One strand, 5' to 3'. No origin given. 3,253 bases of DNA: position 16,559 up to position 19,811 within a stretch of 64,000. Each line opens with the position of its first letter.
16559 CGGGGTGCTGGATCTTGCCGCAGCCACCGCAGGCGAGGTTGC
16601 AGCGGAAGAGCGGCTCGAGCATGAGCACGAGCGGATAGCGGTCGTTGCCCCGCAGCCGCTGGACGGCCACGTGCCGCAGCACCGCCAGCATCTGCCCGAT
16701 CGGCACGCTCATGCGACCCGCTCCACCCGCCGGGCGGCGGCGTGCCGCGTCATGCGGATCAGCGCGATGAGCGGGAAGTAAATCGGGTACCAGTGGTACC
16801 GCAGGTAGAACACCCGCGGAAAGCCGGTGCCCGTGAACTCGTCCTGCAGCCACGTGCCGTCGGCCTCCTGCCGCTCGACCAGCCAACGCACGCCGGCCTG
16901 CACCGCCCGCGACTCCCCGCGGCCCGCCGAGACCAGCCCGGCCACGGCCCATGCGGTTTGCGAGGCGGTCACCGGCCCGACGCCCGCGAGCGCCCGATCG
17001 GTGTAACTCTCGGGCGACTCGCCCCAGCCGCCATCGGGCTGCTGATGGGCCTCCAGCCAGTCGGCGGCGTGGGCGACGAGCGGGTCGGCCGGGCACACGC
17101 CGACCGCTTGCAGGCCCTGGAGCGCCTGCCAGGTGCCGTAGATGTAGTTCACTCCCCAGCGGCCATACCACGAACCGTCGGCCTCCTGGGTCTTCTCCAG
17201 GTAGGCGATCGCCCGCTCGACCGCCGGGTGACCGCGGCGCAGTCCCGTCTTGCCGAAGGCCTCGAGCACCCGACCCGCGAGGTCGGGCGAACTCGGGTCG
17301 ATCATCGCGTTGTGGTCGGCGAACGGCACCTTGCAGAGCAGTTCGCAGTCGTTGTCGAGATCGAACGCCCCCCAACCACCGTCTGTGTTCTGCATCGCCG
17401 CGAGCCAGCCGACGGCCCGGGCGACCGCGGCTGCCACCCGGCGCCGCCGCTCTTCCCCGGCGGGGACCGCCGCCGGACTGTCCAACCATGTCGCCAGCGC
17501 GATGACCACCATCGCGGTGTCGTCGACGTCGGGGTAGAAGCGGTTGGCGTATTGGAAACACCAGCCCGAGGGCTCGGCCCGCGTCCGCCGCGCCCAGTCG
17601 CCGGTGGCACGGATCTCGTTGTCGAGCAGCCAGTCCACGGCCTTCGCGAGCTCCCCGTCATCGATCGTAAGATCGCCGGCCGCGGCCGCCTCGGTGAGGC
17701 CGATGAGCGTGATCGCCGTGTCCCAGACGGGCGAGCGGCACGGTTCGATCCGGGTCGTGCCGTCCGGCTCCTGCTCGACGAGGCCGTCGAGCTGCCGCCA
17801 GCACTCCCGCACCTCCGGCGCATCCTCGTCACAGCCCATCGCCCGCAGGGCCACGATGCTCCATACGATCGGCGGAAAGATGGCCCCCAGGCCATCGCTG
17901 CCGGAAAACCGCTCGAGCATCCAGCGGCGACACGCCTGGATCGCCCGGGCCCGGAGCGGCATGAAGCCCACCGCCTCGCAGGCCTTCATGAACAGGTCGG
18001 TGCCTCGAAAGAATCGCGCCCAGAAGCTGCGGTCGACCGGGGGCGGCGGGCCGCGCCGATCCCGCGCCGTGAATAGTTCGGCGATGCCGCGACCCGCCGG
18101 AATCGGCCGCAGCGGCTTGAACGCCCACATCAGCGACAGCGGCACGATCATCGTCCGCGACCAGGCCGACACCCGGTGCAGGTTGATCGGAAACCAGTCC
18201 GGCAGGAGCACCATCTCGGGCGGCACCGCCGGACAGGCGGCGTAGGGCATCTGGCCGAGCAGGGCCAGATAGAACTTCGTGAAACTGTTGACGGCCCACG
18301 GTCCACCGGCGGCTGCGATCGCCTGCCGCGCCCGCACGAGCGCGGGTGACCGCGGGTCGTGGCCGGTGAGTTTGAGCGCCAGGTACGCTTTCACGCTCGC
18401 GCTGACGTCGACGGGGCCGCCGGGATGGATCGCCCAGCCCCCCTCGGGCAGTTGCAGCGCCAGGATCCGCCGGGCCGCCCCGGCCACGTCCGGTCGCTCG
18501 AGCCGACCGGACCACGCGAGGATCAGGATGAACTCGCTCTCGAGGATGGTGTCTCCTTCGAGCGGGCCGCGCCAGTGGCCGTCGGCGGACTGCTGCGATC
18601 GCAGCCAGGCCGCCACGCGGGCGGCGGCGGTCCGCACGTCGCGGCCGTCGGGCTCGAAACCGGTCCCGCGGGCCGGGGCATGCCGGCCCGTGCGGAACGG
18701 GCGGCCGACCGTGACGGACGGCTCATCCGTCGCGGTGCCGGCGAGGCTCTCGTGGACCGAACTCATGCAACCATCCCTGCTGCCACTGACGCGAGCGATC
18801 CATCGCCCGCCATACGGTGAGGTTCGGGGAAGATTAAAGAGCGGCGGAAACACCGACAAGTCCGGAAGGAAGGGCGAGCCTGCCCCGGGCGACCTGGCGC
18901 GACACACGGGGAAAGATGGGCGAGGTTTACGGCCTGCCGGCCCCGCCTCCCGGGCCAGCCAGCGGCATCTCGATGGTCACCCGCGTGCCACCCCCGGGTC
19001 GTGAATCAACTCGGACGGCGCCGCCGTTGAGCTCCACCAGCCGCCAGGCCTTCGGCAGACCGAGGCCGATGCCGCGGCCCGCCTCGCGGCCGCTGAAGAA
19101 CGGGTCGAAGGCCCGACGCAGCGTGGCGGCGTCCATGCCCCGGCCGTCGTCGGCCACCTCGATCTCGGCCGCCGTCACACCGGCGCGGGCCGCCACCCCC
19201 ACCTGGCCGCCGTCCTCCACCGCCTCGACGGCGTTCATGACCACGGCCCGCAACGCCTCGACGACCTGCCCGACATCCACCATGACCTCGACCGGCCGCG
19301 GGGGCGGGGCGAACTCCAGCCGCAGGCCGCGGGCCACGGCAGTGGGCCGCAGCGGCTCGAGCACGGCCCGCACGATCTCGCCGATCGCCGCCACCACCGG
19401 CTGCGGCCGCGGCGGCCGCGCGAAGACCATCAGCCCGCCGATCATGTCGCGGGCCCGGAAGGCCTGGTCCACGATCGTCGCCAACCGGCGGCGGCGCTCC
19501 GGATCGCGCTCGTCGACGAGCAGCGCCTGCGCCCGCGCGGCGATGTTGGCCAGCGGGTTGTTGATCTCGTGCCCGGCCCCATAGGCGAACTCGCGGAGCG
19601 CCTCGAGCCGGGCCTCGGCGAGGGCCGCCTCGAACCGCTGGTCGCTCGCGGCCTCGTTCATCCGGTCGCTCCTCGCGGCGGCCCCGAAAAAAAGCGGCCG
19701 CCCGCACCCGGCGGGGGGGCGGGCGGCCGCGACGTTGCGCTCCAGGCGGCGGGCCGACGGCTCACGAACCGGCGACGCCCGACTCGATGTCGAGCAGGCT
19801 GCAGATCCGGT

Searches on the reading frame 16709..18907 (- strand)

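Call 88: search_protein_families(library=pfam, proteins=[window:16709-18907:-], max_evalue=0.00001)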
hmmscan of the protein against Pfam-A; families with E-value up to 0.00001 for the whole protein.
window:16709-18907:- (732 aa): 4 families
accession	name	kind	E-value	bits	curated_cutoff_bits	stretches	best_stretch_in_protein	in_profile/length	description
PF13243.12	SQHop_cyclase_C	-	2.3e-129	431.4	26.1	1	392-719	2-317/319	Squalene-hopene cyclase C-terminal domain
PF13249.12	SQHop_cyclase_N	-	2.5e-102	342.4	26.2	1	97-378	3-287/291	Squalene-hopene cyclase N-terminal domain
PF07678.20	TED_complement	-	2.4e-07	30.6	22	0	582-660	83-164/312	A-macroglobulin TED domain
PF00432.27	Prenyltrans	-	2.6e-06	27.5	26.5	0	568-682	106-211/304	Prenyltransferase alpha-alpha toroid domain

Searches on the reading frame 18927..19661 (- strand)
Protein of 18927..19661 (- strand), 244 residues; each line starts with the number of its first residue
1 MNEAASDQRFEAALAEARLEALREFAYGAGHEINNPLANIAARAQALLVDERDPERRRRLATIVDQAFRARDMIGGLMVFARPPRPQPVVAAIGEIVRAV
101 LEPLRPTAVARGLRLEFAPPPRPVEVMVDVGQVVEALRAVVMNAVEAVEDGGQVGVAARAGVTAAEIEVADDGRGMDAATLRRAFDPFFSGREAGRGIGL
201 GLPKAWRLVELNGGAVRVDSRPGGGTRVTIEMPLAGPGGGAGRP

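Call 89: search_protein_families(library=pfam, proteins=[window:18927-19661:-], max_evalue=0.00001)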
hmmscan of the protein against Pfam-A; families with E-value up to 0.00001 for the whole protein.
window:18927-19661:- (244 aa): 2 families
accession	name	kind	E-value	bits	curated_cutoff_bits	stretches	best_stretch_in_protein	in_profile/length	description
PF02518.31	HATPase_c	-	2e-18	67.3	26.4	1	132-235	5-110/111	Histidine kinase-, DNA gyrase B-, and HSP90-like ATPase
PF00512.31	HisKA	-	5.4e-09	36.4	26.9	1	22-82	2-62/66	His Kinase A (phospho-acceptor) domain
